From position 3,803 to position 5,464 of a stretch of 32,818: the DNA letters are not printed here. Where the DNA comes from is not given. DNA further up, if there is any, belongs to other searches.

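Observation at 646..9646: Candidate undescribed amino-sugar acylation cassette: rfbA/rfbB + DegT aminotransferase + two ATP-grasp ligases + TRAP-type permease + Wzx-GNAT fusion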

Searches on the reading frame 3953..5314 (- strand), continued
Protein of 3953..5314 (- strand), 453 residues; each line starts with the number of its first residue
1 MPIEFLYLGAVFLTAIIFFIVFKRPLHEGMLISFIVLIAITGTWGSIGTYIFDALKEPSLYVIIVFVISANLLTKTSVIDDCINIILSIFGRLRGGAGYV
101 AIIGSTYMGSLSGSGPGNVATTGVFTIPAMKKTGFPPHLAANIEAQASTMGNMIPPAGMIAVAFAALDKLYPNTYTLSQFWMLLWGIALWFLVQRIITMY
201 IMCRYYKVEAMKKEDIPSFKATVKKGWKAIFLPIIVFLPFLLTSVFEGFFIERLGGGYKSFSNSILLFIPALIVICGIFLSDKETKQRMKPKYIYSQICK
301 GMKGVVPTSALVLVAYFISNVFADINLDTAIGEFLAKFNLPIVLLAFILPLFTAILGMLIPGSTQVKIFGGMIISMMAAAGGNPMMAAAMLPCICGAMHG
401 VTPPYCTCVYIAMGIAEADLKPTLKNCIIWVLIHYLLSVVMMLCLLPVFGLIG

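Call 82: list_cluster_members(proteins=[P0010, P0016, P0023, P0024, P0044, P0052, P0068, P0100, P0110, P0113])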
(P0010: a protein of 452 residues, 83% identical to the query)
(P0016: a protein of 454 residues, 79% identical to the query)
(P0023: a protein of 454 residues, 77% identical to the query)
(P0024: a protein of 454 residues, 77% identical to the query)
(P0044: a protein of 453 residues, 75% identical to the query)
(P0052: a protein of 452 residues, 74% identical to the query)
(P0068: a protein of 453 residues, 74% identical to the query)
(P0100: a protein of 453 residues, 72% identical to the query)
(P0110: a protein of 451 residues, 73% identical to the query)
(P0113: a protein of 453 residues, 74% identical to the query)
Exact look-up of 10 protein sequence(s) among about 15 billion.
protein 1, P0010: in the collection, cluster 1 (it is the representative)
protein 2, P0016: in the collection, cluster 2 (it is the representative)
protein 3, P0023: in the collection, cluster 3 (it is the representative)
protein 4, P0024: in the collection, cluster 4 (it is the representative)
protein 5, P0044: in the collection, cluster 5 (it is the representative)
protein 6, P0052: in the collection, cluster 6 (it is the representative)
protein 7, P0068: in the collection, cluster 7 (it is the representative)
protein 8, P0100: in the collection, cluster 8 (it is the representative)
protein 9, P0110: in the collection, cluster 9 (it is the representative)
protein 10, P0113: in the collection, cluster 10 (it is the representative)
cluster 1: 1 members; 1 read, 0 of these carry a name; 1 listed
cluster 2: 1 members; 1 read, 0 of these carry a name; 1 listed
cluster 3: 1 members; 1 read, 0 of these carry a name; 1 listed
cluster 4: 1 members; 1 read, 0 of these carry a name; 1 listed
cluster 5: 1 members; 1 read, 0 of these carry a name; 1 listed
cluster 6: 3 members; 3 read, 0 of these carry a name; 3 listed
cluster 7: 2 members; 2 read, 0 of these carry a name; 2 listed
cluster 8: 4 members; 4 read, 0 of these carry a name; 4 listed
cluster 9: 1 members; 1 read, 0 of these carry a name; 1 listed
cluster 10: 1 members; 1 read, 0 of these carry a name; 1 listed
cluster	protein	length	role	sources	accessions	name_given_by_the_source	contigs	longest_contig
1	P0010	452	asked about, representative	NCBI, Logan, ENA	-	-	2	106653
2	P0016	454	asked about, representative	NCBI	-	-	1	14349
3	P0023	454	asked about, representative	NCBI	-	-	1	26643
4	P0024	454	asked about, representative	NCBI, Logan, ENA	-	-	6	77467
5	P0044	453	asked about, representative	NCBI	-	-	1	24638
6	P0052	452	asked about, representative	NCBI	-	-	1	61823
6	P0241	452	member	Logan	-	-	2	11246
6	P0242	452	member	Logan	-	-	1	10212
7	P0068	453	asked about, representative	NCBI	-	-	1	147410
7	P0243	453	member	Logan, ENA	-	-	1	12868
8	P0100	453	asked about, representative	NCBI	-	-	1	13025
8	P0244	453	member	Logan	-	-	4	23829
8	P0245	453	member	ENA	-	-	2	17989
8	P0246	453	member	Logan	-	-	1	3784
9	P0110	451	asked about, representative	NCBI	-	-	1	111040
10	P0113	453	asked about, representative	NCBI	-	-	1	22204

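Call 90: search_protein_representatives(protein=window:3953-5314:-)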
Query: 453 residues. Proteins with E-value up to 0.001 (for the whole library): 5815; up to 1e-10: 1716; up to 1e-30: 45. The best 150 are listed.
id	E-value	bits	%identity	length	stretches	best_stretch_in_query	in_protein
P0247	4.4e-135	467.6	49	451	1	1-451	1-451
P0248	1.3e-103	363.8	42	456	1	11-451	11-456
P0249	9.7e-103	361.0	41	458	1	1-449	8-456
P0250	7.5e-102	358.1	40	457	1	6-451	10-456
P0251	1.1e-95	337.7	39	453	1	4-452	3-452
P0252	2.1e-91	323.6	44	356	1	1-341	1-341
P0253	1.1e-84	301.5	37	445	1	1-444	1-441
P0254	8.3e-84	298.6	53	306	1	1-274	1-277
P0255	2.7e-81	290.3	35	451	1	1-448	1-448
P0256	1.2e-80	288.2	35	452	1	4-452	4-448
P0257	1.9e-79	284.3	36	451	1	1-449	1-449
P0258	3.8e-79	283.2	62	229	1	211-433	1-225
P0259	1.0e-78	281.8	35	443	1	15-447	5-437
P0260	8.5e-75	268.9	35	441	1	1-445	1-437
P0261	1.1e-71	258.6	59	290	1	221-443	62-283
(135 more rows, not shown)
